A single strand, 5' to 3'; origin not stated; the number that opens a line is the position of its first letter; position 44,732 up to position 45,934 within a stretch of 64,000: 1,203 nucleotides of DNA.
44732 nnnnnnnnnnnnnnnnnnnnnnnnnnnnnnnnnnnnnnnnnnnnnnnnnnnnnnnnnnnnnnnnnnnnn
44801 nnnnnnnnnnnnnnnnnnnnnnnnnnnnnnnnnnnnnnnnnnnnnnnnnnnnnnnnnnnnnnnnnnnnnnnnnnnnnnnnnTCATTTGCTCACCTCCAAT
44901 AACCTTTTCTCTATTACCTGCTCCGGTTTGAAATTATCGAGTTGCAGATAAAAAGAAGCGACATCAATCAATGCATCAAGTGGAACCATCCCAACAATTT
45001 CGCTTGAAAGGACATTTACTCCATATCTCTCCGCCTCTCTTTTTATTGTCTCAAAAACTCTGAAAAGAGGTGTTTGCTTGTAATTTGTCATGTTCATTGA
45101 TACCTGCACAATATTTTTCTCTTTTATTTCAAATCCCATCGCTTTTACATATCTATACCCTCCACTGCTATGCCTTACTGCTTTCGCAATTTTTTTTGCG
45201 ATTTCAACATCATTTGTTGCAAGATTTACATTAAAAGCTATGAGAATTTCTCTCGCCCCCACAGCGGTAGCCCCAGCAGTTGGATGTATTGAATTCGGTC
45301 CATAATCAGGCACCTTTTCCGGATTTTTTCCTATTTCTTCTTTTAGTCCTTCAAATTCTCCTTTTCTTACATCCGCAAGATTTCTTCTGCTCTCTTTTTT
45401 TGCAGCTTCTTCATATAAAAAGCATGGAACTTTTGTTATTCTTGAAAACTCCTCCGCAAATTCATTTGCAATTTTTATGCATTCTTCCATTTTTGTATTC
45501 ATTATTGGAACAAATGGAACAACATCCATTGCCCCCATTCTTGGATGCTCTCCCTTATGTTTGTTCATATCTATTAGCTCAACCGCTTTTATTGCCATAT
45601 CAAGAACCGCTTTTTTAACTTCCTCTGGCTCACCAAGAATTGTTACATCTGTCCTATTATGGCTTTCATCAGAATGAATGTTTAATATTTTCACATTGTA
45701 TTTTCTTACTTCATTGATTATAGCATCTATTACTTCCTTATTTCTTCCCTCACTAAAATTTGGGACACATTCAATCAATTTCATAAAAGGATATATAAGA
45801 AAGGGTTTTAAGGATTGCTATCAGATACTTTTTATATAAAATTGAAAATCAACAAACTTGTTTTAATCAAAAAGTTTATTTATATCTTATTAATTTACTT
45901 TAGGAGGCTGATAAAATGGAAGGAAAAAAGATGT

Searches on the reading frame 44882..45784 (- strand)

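Call 3: search_protein_families(library=pfam, proteins=[window:44882-45784:-], max_evalue=1)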
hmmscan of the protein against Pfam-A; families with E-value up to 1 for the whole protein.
window:44882-45784:- (300 aa): 4 families
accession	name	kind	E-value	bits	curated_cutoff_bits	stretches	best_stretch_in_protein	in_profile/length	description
PF07837.17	FTCD_N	-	3.9e-74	248.6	27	1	3-178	1-176/176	Formiminotransferase domain, N-terminal subdomain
PF02971.19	FTCD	-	6.7e-32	110.8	24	1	180-284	1-111/145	Formiminotransferase domain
PF00013.35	KH_1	-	0.019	15.2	21.5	1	22-60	21-61/66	KH domain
PF18518.7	TcA_RBD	-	0.15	12.8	32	1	88-155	56-126/132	TcA receptor binding domain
